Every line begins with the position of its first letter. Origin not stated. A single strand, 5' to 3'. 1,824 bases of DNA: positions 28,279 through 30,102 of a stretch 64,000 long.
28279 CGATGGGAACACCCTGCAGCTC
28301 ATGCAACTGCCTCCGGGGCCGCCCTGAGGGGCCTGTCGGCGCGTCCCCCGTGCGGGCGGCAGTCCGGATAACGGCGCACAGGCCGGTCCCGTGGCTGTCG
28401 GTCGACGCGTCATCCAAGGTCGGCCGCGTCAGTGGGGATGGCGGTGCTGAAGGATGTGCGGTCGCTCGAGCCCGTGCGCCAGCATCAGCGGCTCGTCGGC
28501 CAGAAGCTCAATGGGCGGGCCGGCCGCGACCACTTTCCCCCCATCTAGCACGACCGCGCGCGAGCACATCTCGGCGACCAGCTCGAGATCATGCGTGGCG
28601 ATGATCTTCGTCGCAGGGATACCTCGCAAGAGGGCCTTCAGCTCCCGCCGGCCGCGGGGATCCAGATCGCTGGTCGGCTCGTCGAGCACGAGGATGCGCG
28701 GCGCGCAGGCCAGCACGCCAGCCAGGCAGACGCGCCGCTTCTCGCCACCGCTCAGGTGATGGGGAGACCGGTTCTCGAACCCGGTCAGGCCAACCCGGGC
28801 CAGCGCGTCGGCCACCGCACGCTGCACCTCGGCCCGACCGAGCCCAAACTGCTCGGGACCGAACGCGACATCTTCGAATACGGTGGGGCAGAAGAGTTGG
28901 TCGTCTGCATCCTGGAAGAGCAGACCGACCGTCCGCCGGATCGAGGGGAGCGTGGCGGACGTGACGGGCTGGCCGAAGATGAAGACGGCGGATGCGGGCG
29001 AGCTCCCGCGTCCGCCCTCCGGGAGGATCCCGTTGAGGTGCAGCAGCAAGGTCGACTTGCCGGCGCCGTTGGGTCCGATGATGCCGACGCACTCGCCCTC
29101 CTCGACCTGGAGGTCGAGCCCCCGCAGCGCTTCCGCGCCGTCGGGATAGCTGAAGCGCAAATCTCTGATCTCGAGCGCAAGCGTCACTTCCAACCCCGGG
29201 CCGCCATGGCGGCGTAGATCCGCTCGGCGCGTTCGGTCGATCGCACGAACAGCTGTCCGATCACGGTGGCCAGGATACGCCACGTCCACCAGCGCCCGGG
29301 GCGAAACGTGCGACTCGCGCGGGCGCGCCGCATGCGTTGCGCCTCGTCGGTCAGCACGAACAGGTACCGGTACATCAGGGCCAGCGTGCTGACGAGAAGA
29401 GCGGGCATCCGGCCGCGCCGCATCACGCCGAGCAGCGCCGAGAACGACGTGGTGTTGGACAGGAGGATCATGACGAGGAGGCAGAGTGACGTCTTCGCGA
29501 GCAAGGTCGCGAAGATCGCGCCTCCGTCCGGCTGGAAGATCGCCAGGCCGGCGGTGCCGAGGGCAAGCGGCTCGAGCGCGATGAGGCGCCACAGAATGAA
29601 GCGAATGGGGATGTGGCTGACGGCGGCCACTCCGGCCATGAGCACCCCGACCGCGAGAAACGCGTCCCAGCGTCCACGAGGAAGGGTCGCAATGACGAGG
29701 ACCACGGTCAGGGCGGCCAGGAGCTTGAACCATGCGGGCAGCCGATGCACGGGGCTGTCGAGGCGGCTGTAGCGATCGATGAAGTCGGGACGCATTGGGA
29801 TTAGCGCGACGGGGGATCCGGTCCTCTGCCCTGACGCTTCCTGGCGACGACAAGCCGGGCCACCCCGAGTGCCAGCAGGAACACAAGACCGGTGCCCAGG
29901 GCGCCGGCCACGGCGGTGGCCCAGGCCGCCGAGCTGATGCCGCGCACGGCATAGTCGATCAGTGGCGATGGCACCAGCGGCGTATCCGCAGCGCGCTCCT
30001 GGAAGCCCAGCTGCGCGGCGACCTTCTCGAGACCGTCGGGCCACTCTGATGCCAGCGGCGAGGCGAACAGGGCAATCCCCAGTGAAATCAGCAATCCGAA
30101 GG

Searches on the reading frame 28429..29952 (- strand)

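Call 39: search_protein_families(library=pfam, proteins=[window:28429-29952:-], max_evalue=0.0001)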
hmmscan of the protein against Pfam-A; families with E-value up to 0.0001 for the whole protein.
window:28429-29952:- (507 aa): 2 families
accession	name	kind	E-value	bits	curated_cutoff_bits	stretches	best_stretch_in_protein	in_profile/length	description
PF00005.33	ABC_tran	-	4.2e-29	102.3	25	1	276-428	1-137/137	ABC transporter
PF13304.12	AAA_21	-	3.6e-10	40.8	27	0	394-459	232-303/304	AAA domain, putative AbiEii toxin, Type IV TA system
